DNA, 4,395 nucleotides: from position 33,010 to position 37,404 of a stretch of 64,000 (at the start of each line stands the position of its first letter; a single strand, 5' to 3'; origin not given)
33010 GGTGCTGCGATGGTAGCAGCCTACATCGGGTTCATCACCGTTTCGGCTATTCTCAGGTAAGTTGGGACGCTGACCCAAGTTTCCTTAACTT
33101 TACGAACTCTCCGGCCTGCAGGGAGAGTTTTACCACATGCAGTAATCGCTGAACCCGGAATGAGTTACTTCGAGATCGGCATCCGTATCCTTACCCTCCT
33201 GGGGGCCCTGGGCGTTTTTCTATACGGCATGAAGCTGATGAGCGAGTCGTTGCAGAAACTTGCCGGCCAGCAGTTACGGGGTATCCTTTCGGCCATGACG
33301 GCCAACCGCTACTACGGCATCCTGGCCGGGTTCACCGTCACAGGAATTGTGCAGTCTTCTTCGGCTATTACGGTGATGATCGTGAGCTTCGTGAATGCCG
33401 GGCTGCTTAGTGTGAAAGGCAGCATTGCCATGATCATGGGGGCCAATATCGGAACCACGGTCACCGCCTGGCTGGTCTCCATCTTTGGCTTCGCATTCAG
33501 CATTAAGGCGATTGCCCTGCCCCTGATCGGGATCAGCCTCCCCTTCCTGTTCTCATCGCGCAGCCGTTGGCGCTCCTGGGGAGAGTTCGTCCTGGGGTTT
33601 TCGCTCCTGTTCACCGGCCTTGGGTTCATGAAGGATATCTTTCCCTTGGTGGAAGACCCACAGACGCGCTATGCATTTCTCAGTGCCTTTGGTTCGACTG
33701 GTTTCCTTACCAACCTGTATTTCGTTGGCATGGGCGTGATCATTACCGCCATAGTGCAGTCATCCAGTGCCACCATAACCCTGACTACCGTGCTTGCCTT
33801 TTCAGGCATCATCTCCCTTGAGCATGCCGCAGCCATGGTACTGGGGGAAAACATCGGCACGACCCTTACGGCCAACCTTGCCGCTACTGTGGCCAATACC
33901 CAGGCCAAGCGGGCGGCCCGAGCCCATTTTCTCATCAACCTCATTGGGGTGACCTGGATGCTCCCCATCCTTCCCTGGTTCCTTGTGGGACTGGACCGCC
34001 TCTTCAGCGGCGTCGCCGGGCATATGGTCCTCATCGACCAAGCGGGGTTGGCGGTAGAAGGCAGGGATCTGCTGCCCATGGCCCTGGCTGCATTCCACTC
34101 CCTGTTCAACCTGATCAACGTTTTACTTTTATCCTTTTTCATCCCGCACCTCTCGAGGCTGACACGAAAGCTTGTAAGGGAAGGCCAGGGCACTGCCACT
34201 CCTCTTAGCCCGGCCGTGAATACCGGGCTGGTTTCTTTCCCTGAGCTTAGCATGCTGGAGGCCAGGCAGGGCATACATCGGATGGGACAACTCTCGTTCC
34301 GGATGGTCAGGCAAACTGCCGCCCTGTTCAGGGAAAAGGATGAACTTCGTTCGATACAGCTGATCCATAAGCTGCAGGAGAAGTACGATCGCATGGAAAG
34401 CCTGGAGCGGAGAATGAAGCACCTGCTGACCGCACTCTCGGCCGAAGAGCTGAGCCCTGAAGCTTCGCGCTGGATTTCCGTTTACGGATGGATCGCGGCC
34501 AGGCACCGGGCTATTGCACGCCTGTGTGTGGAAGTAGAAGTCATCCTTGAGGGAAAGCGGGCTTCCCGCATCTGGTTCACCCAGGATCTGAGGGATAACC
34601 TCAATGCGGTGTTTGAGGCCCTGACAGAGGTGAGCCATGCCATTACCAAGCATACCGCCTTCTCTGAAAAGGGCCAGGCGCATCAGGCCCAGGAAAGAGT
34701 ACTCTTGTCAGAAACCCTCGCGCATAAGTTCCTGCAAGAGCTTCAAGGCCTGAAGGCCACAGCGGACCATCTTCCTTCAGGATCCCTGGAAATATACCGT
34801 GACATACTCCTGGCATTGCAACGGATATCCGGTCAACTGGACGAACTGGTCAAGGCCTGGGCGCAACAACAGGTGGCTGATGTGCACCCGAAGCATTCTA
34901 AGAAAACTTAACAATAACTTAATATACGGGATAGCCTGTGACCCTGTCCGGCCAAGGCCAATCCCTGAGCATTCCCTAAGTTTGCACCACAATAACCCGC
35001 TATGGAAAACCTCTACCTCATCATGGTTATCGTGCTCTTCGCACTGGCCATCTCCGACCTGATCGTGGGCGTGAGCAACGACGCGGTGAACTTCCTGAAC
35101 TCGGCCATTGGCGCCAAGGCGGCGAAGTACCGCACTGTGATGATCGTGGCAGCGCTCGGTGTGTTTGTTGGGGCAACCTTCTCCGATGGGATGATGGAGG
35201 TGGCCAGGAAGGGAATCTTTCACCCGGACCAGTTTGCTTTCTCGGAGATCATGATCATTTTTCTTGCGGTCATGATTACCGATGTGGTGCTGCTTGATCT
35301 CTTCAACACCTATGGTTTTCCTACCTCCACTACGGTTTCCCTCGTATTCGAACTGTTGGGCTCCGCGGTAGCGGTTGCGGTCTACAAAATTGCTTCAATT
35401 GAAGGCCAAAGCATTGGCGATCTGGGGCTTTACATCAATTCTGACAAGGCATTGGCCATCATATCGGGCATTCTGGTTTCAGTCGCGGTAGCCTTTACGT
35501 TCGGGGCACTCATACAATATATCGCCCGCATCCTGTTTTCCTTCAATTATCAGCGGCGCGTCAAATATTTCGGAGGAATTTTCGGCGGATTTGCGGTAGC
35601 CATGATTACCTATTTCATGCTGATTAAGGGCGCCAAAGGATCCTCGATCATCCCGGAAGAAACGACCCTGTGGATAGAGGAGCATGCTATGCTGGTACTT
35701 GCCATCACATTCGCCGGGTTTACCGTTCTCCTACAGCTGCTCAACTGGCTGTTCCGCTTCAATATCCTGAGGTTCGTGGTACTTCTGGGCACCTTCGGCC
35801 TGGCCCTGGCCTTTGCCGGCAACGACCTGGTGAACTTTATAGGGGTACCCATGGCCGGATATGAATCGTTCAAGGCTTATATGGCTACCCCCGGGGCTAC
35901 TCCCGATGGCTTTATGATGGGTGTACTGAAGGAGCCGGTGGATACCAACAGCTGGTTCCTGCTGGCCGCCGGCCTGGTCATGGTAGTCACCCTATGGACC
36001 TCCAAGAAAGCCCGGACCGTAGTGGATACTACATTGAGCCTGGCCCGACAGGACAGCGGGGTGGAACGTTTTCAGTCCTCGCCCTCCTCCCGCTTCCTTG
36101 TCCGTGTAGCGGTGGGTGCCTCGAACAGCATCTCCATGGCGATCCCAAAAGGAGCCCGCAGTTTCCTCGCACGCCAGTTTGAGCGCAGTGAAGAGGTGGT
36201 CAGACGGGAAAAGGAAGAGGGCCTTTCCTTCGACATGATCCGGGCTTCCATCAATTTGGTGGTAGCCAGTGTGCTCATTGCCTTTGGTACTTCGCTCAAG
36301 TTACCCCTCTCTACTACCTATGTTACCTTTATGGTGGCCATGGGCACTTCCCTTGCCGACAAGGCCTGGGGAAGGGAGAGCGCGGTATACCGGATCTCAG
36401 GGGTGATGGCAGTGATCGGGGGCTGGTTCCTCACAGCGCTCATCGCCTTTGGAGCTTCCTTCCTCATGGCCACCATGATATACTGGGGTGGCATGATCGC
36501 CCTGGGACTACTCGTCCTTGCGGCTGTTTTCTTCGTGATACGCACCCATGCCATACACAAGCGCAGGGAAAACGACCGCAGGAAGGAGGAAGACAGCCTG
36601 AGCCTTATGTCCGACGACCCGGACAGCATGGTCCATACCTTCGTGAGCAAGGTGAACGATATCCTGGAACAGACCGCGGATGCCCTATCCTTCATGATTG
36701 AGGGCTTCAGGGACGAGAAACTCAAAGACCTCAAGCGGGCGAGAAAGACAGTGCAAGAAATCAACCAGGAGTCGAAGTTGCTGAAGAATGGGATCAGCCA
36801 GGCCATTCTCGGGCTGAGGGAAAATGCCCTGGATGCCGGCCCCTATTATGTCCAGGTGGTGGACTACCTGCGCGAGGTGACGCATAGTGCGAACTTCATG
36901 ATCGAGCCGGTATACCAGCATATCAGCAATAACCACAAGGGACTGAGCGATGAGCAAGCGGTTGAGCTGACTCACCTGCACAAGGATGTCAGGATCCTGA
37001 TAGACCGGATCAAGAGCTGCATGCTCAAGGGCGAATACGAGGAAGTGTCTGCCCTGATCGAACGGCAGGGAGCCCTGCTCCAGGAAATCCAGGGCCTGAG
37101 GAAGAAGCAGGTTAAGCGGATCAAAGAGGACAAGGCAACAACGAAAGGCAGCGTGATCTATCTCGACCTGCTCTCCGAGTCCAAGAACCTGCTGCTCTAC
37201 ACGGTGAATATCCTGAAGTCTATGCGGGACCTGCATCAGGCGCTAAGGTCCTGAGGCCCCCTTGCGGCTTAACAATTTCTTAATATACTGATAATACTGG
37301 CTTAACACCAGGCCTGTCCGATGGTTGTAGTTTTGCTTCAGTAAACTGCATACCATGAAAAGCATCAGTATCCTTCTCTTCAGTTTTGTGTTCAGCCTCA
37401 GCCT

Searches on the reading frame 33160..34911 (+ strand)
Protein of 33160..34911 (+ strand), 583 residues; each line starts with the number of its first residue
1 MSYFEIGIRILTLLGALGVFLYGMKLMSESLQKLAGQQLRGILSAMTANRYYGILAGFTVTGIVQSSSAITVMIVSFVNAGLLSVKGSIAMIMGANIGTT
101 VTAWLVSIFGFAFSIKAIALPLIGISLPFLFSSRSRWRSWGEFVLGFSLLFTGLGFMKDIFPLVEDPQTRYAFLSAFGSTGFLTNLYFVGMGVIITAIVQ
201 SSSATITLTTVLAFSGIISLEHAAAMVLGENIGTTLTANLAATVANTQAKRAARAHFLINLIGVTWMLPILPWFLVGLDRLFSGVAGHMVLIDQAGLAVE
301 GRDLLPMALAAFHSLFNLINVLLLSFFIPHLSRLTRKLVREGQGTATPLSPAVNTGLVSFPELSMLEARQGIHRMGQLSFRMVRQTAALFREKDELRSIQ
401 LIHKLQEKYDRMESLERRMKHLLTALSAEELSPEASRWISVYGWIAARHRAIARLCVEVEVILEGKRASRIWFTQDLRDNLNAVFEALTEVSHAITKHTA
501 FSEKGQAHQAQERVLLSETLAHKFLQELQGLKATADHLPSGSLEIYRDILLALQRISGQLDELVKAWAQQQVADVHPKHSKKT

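Call 30: search_protein_families(library=pfam, proteins=[window:33160-34911:+], max_evalue=0.00001)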
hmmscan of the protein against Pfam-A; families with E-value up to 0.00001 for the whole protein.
window:33160-34911:+ (583 aa): 1 family
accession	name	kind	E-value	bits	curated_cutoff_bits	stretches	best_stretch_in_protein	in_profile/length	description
PF02690.20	Na_Pi_cotrans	-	1.2e-58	197.5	29.1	2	19-158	1-136/137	Na+/Pi-cotransporter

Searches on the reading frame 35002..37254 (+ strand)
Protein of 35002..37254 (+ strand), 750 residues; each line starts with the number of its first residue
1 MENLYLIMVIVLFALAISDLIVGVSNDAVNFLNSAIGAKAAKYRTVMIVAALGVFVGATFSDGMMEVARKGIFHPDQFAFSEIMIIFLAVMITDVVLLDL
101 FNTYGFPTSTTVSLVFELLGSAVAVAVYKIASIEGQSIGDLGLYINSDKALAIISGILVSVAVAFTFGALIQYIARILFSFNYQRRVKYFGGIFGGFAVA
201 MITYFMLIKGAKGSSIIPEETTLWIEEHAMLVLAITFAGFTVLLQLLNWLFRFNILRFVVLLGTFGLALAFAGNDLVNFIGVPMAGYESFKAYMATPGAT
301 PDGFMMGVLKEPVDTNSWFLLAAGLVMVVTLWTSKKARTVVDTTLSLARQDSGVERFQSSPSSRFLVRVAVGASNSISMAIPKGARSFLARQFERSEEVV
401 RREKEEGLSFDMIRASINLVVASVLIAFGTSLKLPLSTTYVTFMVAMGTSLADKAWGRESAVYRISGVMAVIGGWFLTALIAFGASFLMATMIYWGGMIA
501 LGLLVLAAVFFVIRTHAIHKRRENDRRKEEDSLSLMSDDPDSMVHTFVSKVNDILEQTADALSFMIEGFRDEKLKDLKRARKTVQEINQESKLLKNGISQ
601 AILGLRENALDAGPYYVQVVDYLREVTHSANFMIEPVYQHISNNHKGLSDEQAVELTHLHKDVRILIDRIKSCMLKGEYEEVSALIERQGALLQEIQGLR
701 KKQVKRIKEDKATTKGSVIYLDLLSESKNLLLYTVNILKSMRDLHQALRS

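Call 30: search_protein_families(library=pfam, proteins=[window:35002-37254:+], max_evalue=0.00001)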
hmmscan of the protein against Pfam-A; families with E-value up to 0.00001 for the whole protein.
window:35002-37254:+ (750 aa): 1 family
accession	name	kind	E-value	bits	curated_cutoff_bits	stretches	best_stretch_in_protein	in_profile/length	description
PF01384.25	PHO4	-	2.3e-28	99.6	33.7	2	26-333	4-261/350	Phosphate transporter family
